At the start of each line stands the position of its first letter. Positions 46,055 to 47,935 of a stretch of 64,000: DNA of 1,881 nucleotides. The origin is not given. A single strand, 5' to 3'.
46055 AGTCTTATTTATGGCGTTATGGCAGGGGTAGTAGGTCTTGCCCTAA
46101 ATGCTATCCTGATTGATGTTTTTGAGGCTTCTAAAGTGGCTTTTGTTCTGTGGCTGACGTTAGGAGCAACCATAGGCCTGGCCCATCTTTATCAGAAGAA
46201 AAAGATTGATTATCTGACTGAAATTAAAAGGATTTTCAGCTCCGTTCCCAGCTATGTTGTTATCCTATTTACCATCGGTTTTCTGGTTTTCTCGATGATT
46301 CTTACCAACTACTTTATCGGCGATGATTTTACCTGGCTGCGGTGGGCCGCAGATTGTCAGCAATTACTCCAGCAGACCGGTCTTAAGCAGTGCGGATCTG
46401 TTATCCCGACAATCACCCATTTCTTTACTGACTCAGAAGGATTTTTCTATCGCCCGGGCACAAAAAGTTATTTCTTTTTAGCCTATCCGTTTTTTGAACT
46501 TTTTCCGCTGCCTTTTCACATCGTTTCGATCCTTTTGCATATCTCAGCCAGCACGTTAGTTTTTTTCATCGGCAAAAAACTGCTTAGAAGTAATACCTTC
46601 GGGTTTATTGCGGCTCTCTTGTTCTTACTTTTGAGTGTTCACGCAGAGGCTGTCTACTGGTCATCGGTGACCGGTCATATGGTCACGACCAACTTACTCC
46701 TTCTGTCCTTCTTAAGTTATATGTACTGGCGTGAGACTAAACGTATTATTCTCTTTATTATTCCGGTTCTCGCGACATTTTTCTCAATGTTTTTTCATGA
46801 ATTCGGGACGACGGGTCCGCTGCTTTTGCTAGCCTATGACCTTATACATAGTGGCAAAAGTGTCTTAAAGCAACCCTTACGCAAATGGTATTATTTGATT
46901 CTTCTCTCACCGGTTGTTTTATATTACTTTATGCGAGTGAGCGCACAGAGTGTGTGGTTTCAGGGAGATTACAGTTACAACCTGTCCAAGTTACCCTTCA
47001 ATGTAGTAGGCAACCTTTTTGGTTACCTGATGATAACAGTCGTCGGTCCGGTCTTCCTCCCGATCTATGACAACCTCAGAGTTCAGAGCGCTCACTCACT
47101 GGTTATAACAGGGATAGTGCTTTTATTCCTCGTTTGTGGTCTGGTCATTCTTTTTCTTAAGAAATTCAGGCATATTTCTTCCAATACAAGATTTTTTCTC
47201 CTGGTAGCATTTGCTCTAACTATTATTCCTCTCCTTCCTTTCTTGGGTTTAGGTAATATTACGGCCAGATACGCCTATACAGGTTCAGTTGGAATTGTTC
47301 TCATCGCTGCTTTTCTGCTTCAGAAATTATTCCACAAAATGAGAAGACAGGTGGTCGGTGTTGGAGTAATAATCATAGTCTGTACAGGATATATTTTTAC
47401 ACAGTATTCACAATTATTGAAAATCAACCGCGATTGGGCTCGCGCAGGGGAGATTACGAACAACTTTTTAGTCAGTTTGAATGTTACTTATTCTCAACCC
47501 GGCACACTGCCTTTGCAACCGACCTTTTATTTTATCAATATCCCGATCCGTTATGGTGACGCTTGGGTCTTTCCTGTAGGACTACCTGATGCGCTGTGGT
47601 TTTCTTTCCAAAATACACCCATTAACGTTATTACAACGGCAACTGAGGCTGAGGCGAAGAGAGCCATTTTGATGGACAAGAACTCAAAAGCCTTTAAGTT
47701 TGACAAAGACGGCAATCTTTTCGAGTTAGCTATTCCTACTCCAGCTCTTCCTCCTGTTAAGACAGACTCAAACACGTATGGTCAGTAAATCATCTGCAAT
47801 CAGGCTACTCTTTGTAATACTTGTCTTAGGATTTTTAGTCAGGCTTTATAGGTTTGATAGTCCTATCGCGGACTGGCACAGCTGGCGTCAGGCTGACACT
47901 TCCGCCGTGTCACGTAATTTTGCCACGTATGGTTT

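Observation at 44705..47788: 1027-aa fusion of a Wzy_C (O-antigen ligase/PglL-like) domain with a second polytopic membrane domain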

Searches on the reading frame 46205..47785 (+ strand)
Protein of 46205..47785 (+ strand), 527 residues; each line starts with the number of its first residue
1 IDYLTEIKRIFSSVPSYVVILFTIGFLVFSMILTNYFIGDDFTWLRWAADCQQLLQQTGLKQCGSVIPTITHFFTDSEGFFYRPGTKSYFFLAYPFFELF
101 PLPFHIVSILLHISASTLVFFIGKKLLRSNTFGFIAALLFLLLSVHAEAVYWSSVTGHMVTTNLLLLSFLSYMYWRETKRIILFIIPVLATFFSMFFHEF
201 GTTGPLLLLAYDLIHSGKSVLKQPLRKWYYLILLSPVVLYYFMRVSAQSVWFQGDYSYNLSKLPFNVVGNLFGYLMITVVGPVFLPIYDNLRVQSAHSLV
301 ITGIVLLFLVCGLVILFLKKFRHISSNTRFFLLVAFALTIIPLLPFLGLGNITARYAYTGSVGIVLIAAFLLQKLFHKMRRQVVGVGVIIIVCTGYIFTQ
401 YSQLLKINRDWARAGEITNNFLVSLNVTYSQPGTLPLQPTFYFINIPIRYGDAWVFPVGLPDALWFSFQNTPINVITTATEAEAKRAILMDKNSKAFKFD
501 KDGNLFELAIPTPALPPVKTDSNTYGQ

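Call 66: search_solved_structures(query=A2, max_evalue=10, show_alignments=2)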
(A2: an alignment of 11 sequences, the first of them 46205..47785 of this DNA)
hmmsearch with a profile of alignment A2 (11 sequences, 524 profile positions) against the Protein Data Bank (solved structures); distinct sequences matched with E-value up to 10: 0.

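Call 67: search_protein_families(library=pfam, alignment_id=A2, max_evalue=1)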
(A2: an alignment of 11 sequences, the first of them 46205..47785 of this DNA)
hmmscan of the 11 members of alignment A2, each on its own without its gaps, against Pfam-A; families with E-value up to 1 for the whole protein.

A. member 1, window:46205-47785:+ (527 aa): 0 families

B. families by the number of members that match (of 11 scanned): 8 families
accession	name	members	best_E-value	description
PF13231.12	PMT_2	2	0.013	Dolichyl-phosphate-mannose-protein mannosyltransferase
PF10766.14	AcrZ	1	0.0032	Multidrug efflux pump-associated protein AcrZ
PF20077.4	CcmD_alt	1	0.0045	CcmD family protein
PF10306.14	FLILHELTA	1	0.061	Hypothetical protein FLILHELTA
PF19084.5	DUF5775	1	0.14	Family of unknown function (DUF5775)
PF21042.2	Stu2_CTS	1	0.15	Stu2, C-terminal segment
PF05545.16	FixQ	1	0.29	Cbb3-type cytochrome oxidase component FixQ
PF14221.11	DUF4330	1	0.34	Domain of unknown function (DUF4330)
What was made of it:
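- On Pfam PMT / PMT_2 (GT39/GT83-type): Only 2 of 11 C-halves hit PMT_2, at E 0.013 (call 67).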

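Call 75: predict_structure(alignment_id=A2)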
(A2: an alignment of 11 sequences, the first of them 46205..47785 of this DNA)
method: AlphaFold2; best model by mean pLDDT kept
length: 527 residues; sequences in the alignment: 11
mean_pLDDT: 76.2   pTM: 0.80
mean pLDDT of the five models: 76.2, 74.3, 73.5, 70.7, 70.5
residues with pLDDT >= 90: 97; 70-90: 257; 50-70: 149; < 50: 24
segments of 3 or more residues with pLDDT < 50: 78-81, 252-255, 514-527
pLDDT, mean of each block of 10 residues (from residue 1): 84 93 91 65 53 60 59 55 63 62 82 95 95 95 77 73 94 91 89 79 87 78 68 84 68 54 72 82 73 69 74 79 83 92 80 81 94 88 85 89 87 79 71 69 75 67 60 73 81 78 70 44 34
secondary structure, 60 per line:
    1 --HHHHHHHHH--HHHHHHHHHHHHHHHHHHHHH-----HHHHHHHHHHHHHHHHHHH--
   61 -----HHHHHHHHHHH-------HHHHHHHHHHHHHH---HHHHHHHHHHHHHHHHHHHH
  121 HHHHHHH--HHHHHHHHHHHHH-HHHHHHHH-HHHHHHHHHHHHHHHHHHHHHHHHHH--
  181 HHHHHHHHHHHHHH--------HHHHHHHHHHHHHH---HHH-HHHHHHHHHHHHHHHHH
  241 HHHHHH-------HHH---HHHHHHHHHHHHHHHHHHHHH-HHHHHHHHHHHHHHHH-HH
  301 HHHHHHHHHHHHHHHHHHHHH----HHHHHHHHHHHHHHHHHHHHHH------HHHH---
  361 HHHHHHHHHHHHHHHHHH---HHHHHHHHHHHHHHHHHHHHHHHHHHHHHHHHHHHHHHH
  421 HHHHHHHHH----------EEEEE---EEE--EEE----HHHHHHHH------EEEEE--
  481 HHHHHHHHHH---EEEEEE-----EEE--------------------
elements in order: H3-11 H14-34 H40-58 H66-76 H84-97 H101-127 H130-142 H144-151 H153-178 H181-194 H203-216 H224-246 H260-280 H282-297 H299-321 H326-347 H354-357 H361-378 H382-429 E440-444 E448-450 E453-455 H460-467 E474-478 H481-490 E494-499 E505-507

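Call 77: fold_search(model_id=the predicted structure, library=pdb)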
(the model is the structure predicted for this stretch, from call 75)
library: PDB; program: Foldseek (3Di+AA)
matches with E <= 10: 134; with E <= 0.001: 7
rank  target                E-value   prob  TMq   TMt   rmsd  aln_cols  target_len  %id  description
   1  8b6l_I                2.1e-04  1.00  0.46  0.37  14.1       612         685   11  Subtomogram average of the human Sec61-TRAP-OSTA-translocon (released 2022-12-07)
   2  7oci_F                4.6e-04  1.00  0.45  0.39  12.9       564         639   12  Cryo-EM structure of yeast Ost6p containing oligosaccharyltransferase complex (released 2022-02-16)
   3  5ogl_A                4.6e-04  1.00  0.39  0.31  11.6       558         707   11  Structure of bacterial oligosaccharyltransferase PglB in complex with an acceptor peptide and an lipid-linked oligosac (released 2017-10-25)
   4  6ftg_5                6.3e-04  1.00  0.46  0.40  15.0       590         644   11  Subtomogram average of OST-containing ribosome-translocon complexes from canine rough microsomal membranes (released 2018-03-21)
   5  6gxc_A                6.3e-04  1.00  0.44  0.35   9.6       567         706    9  Bacterial oligosaccharyltransferase PglB in complex with an inhibitory peptide and a reactive lipid-linked oligosaccha (released 2018-11-14)
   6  3rce_A                7.7e-04  1.00  0.44  0.35   9.8       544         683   10  Bacterial oligosaccharyltransferase PglB (released 2011-06-15)
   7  8agc_A                8.0e-04  1.00  0.46  0.36  14.7       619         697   12  Structure of yeast oligosaccharylransferase complex with lipid-linked oligosaccharide and non-acceptor peptide bound (released 2022-12-07)
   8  6s7t_A                1.2e-03  1.00  0.42  0.34  14.2       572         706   10  Cryo-EM structure of human oligosaccharyltransferase complex OST-B (released 2019-12-18)
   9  8age_A                1.5e-03  1.00  0.50  0.42  12.0       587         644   11  Structure of yeast oligosaccharylransferase complex with acceptor peptide bound (released 2022-12-07)
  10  6ezn_F                1.9e-03  1.00  0.47  0.40  13.4       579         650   12  Cryo-EM structure of the yeast oligosaccharyltransferase (OST) complex (released 2018-01-17)
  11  9n9j_I                2.0e-03  1.00  0.43  0.34  15.9       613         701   11  Structure of a GRP94 folding intermediate engaged with a CCDC134- and FKBP11-bound secretory translocon (released 2025-11-19)
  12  3wak                  2.9e-03  1.00  0.43  0.29  11.0       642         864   12  Crystal structure of the Archaeoglobus fulgidus oligosaccharyltransferase (O29867_ARCFU) in the apo form (released 2013-10-30)
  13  8pn9_A                3.1e-03  1.00  0.42  0.35  13.6       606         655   11  Structure of human oligosaccharyltransferase OST-A complex bound to NGI-1 (released 2024-05-08)
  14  6s7o_A                3.5e-03  1.00  0.45  0.38  13.7       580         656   12  Cryo-EM structure of human oligosaccharyltransferase complex OST-A (released 2019-12-18)
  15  7e9s_A                3.9e-03  1.00  0.44  0.29  15.6       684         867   12  Archaeal oligosaccharyltransferase AglB from Archaeoglobus fulgidus in complex with an inhibitory peptide and a dolich (released 2021-09-08)
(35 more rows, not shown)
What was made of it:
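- On GT-C_A structural class (PMT, ArnT, OST, ALG, DPY19, Emb/Aft): For the C-half model alone, the top 23 Foldseek hits are all GT-C_A (call 77).
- In Foldseek on the C-half alone the top 23 hits are all GT-C_A (call 77). Foldseek ranks OST catalytic subunits, which use lipid-PP-oligosaccharide donors, above PMTs for the C module (call 77).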

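Call 79: search_protein_representatives(alignment_id=A2)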
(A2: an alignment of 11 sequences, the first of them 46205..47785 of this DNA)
Query: 11 sequences, 524 profile positions. Proteins with E-value up to 0.001 (for the whole library): 41363; up to 1e-10: 10716; up to 1e-30: 158. The best 150 are listed.
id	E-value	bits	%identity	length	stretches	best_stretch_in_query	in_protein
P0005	6.8e-209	711.5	-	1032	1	1-514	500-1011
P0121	3.2e-196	669.6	-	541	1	1-521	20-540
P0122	1.6e-178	611.3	-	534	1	1-515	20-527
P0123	6.5e-171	586.1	-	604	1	3-513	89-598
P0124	1.5e-162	558.6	-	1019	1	1-508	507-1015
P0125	4.1e-157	540.6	-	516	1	11-511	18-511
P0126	5.7e-157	540.1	-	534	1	3-511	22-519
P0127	1.5e-150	518.9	-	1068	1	1-512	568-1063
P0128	1.6e-150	518.8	-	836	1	5-517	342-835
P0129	2.9e-145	501.5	-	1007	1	3-511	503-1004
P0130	1.8e-141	489.0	-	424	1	93-515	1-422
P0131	9.0e-139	480.1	-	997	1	3-513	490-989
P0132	1.1e-132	460.0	-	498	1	11-510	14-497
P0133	7.3e-117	407.8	-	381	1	143-511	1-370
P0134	6.4e-115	401.4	-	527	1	14-515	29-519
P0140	5.1e-109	381.9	-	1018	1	1-510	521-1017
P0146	2.2e-102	360.0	-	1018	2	81-515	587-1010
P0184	3.5e-69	250.5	-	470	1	18-464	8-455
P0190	1.2e-67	245.3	-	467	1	17-463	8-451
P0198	2.0e-63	231.4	-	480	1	16-465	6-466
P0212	2.1e-53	198.4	-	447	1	16-466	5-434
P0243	1.0e-37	146.7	-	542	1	16-431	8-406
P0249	9.3e-36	140.2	-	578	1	19-506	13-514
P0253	1.5e-34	136.1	-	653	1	19-504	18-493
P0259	8.4e-33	130.4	-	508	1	23-510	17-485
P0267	6.1e-32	127.6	-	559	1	18-486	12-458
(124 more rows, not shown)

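Call 80: search_protein_families(library=pfam, proteins=[P0121, P0184, P0190, P0198, P0212, P0243, P0249, P0253, P0259, P0267], max_evalue=0.01)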
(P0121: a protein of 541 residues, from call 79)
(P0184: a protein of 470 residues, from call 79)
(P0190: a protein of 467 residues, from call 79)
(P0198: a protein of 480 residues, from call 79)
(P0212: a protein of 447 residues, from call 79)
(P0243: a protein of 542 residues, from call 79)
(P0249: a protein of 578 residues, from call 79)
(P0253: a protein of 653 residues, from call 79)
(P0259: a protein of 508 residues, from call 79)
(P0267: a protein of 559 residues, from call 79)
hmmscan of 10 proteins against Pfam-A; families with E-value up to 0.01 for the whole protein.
P0121 (541 aa): 0 families

P0184 (470 aa): 0 families

P0190 (467 aa): 0 families

P0198 (480 aa): 0 families

P0212 (447 aa): 0 families

P0243 (542 aa): 2 families
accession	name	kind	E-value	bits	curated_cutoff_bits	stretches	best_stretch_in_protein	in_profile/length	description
PF02366.24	PMT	-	8.9e-06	25.9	22.7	1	73-227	74-241/245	Dolichyl-phosphate-mannose-protein mannosyltransferase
PF13231.12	PMT_2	-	0.00035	21.3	26.1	1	67-216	7-150/160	Dolichyl-phosphate-mannose-protein mannosyltransferase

P0249 (578 aa): 0 families

P0253 (653 aa): 1 family
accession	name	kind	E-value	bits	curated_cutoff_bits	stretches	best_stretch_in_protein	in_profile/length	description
PF13231.12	PMT_2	-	6.3e-05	23.7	26.1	1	96-227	25-153/160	Dolichyl-phosphate-mannose-protein mannosyltransferase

P0259 (508 aa): 0 families

P0267 (559 aa): 0 families

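Call 81: find_encoding_contigs(protein=P0121, flank=6000, max_places=3)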
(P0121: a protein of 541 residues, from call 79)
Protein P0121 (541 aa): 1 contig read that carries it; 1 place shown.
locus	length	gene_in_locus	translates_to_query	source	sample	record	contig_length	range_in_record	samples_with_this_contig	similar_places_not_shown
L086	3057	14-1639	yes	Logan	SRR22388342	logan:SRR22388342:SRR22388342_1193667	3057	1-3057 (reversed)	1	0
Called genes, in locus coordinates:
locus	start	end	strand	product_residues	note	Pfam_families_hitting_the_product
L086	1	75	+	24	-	?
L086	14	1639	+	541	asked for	-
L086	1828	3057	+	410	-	?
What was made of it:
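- Tried and rejected: P0121, an apparent stand-alone 541-aa C-half, is only a contig-edge fragment (call 81).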

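Call 82: find_encoding_contigs(protein=P0184, flank=6000, max_places=3)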
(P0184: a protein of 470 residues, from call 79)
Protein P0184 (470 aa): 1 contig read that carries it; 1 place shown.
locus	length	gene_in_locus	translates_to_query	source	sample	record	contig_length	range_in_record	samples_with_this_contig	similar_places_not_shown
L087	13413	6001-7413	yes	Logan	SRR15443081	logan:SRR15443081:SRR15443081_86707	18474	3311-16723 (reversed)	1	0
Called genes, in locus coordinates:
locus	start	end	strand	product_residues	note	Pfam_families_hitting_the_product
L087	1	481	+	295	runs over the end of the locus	PF01323:DSBA, PF13098:Thioredoxin_2 (faint), PF13462:Thioredoxin_4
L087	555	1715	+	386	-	PF13439:Glyco_transf_4, PF00534:Glycos_transf_1, PF20706:GT4-conflict, PF13692:Glyco_trans_1_4, PF13524:Glyco_trans_1_2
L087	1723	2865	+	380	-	PF13439:Glyco_transf_4, PF20706:GT4-conflict, PF00534:Glycos_transf_1, PF13692:Glyco_trans_1_4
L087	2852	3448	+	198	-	PF25084:LbH_EIF2B (faint), PF25087:GMPPB_C (faint), PF00132:Hexapep, PF14602:Hexapep_2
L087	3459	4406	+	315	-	PF00535:Glycos_transf_2, PF13641:Glyco_tranf_2_3, PF13712:Glyco_tranf_2_5 (faint)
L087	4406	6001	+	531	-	-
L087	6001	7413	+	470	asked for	-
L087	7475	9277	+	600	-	PF13231:PMT_2, PF02366:PMT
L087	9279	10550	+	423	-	PF00534:Glycos_transf_1 (weak), PF13692:Glyco_trans_1_4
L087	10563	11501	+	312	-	PF00535:Glycos_transf_2, PF10111:Glyco_tranf_2_2 (faint), PF13641:Glyco_tranf_2_3, PF13632:Glyco_trans_2_3 (faint)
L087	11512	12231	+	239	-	PF00696:AA_kinase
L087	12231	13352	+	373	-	PF13439:Glyco_transf_4, PF00534:Glycos_transf_1, PF13692:Glyco_trans_1_4, PF20706:GT4-conflict (weak)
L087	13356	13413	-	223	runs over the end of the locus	-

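Call 85: find_encoding_contigs(protein=P0198, flank=5000, max_places=2)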
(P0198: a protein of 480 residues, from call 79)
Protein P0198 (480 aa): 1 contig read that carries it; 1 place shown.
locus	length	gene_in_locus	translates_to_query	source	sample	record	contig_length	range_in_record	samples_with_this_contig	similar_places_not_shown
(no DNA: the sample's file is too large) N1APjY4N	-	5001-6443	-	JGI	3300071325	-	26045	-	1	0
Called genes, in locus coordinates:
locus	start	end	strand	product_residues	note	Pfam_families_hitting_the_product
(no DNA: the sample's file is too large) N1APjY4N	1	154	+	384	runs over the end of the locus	PF13439:Glyco_transf_4, PF00534:Glycos_transf_1, PF13692:Glyco_trans_1_4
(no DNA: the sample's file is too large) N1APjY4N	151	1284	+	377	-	PF13439:Glyco_transf_4, PF20706:GT4-conflict, PF00534:Glycos_transf_1, PF13692:Glyco_trans_1_4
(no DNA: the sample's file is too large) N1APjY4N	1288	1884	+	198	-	PF00132:Hexapep, PF14602:Hexapep_2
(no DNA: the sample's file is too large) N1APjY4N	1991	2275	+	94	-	-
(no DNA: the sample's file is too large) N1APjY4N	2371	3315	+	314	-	PF00535:Glycos_transf_2, PF10111:Glyco_tranf_2_2 (faint), PF13641:Glyco_tranf_2_3, PF13712:Glyco_tranf_2_5 (faint)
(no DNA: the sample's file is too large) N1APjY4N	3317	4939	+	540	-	-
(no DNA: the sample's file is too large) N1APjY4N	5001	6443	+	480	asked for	-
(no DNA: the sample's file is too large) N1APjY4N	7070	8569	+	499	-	PF02366:PMT, PF13231:PMT_2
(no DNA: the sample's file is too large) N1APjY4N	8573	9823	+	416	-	PF00534:Glycos_transf_1, PF13692:Glyco_trans_1_4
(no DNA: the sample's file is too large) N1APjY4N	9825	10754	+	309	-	PF00535:Glycos_transf_2, PF10111:Glyco_tranf_2_2 (weak), PF13641:Glyco_tranf_2_3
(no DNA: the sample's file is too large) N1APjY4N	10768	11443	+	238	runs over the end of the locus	PF00696:AA_kinase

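Call 86: find_encoding_contigs(protein=P0212, flank=5000, max_places=2)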
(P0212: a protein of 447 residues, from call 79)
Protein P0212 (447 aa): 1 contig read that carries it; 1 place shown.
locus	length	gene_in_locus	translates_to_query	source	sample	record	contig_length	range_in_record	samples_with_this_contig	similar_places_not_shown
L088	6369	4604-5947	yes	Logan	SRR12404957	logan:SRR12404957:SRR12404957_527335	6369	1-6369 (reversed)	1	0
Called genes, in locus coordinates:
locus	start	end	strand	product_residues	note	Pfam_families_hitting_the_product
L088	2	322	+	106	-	?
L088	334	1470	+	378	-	PF13439:Glyco_transf_4 (weak), PF13524:Glyco_trans_1_2 (faint), PF20706:GT4-conflict, PF00534:Glycos_transf_1, PF13692:Glyco_trans_1_4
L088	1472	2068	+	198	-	PF00132:Hexapep, PF14602:Hexapep_2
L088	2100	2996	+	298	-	PF00535:Glycos_transf_2, PF10111:Glyco_tranf_2_2 (weak), PF13641:Glyco_tranf_2_3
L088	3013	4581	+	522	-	-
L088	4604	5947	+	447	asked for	-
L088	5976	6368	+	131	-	?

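Call 89: find_homologous_proteins(query=P0184, max_evalue=1e-10)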
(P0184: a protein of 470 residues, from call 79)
Query P0184 (470 aa): 47 proteins with E <= 1e-10 among 8000 candidates.
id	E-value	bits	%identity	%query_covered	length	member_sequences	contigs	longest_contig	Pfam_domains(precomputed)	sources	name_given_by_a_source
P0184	0.0e+0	1033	100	100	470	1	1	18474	-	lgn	-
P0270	2.2e-188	645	62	100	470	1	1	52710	-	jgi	jgi:hypothetical protein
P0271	1.3e-123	432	47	98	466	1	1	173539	-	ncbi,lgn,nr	ncbi:MAG: hypothetical protein M3Q44_02325 [bacterium]|nr:hypothetical protein [bacterium]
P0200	6.7e-122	426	46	100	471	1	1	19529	-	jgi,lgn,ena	-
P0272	2.1e-121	424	45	100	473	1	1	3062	-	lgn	-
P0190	1.4e-119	418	48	99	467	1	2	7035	-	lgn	-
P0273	3.4e-118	414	46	97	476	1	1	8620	-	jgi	jgi:hypothetical protein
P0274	1.2e-117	412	45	99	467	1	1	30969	-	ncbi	-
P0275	1.3e-115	405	46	99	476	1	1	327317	-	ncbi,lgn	-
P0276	4.5e-115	403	45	99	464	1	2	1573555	-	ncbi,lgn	-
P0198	9.9e-108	379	43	100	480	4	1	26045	-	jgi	jgi:hypothetical protein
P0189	1.9e-107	378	45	94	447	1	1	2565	-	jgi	jgi:hypothetical protein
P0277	2.2e-107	378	42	98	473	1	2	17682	-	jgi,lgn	jgi:hypothetical protein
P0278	4.5e-102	360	44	98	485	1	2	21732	-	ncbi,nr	ncbi:MAG: hypothetical protein M3P33_02480 [bacterium]|nr:hypothetical protein [bacterium]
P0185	2.8e-85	305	41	97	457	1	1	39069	-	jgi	jgi:protein O-mannosyl-transferase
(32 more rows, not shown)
